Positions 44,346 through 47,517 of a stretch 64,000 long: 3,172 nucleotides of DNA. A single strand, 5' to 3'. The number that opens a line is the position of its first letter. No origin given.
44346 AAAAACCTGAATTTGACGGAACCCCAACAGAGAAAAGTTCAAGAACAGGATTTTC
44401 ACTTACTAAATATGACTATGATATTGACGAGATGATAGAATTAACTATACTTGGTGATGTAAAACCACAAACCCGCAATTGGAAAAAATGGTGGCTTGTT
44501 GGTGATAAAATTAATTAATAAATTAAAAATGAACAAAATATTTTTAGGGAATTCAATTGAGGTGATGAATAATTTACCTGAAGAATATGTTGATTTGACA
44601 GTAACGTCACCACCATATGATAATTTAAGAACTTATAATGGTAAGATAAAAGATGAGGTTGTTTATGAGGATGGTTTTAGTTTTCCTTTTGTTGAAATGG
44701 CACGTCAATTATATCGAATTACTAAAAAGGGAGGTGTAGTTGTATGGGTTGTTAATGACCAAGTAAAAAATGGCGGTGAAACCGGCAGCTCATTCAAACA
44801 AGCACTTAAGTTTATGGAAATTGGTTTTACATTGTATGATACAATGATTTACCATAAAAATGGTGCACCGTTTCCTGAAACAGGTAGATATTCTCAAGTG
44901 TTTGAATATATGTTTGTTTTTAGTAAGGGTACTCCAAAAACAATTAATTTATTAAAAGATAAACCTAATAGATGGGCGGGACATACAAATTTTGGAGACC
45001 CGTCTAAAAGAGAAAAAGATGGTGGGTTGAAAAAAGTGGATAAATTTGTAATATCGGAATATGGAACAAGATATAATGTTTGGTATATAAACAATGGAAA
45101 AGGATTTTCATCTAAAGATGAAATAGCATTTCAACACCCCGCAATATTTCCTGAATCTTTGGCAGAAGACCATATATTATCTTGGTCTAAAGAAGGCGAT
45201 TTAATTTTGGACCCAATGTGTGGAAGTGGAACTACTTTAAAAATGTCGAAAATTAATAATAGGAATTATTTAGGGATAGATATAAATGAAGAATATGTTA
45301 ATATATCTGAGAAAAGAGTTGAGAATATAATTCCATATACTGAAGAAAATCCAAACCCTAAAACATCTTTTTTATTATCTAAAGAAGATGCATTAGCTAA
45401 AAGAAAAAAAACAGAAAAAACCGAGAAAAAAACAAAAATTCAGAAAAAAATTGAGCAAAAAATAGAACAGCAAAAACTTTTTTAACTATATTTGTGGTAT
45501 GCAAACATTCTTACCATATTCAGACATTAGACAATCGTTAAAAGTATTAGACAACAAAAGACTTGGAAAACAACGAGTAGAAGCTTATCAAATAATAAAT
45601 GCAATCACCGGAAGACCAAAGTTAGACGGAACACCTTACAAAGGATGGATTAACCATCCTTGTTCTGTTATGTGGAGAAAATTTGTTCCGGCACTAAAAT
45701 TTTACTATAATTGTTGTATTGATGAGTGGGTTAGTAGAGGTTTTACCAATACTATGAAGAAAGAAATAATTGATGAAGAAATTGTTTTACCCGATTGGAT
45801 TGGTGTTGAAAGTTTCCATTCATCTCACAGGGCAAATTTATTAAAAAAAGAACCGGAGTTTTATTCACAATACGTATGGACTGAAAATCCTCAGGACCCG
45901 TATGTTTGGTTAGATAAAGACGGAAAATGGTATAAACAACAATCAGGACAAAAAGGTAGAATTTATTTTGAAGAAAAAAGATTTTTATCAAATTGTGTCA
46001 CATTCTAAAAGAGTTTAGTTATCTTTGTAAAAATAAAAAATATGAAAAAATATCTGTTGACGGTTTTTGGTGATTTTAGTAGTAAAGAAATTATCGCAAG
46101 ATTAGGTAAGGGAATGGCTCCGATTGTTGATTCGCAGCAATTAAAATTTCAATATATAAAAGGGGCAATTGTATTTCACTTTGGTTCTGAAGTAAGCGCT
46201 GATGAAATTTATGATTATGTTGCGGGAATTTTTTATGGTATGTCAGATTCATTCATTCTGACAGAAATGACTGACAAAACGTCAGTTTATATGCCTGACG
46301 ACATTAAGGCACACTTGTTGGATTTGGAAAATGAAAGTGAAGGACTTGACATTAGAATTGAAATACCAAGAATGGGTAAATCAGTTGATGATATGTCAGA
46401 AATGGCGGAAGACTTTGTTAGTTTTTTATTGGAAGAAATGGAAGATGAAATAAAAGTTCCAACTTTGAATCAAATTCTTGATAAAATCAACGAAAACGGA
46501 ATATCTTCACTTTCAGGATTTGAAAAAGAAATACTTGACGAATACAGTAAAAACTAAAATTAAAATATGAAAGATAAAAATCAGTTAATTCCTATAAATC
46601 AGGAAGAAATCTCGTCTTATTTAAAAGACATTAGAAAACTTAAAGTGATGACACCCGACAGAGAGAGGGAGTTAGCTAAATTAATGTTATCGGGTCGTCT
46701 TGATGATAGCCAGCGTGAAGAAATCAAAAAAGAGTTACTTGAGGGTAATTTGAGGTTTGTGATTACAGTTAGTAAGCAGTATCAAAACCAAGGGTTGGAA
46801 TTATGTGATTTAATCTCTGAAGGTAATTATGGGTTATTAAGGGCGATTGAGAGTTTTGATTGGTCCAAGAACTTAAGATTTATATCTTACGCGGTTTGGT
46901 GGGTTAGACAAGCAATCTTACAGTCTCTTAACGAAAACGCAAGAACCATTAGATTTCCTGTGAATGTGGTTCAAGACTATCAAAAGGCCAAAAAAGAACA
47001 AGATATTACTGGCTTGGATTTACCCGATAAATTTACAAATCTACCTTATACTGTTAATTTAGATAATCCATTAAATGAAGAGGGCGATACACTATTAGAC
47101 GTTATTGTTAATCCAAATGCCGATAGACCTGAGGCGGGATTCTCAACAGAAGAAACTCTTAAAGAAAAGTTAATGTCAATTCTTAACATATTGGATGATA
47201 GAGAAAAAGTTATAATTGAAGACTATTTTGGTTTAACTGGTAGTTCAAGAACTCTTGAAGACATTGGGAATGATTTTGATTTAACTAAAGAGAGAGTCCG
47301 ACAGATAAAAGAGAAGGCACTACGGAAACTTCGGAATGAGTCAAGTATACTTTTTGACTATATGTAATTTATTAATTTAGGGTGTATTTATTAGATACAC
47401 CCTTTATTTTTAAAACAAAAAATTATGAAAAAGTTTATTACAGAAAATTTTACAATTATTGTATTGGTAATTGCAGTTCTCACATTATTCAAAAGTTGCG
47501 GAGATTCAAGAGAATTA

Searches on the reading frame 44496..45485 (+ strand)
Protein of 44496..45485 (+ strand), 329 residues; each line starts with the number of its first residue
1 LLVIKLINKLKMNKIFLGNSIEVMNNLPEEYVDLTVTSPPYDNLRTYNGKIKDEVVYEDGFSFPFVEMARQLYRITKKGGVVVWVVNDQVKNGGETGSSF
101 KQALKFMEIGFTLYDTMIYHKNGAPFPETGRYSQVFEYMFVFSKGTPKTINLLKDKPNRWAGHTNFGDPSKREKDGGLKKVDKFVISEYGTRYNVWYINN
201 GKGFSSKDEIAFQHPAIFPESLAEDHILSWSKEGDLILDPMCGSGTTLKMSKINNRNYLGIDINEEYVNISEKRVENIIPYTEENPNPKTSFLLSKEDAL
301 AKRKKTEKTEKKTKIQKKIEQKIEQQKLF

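Call 10: search_protein_families(library=pfam, proteins=[window:44496-45485:+], max_evalue=0.01)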
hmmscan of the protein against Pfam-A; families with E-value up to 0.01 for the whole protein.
window:44496-45485:+ (329 aa): 3 families
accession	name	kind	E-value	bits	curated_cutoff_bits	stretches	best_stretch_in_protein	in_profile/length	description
PF01555.25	N6_N4_Mtase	-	1.7e-40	139.7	26.7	1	32-273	1-221/221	DNA methylase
PF01170.24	UPF0020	-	3e-05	24.2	22.3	1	212-247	6-42/197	RMKL-like, methyltransferase domain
PF13649.12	Methyltransf_25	-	0.0063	17.6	27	0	237-276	1-42/97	Methyltransferase domain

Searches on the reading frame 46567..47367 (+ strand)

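Call 10: search_protein_families(library=pfam, proteins=[window:46567-47367:+], max_evalue=0.01)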
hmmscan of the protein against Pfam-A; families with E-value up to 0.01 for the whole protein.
window:46567-47367:+ (266 aa): 3 families
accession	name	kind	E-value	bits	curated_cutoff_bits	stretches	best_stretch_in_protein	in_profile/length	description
PF04542.20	Sigma70_r2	-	6.6e-15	55.1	24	1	58-126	2-70/71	Sigma-70 region 2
PF04545.22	Sigma70_r4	-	2.2e-14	53.1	24.1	1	206-257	2-50/50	Sigma-70, region 4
PF00140.25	Sigma70_r1_2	-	7.9e-05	23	22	1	16-43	4-31/34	Sigma-70 factor, region 1.2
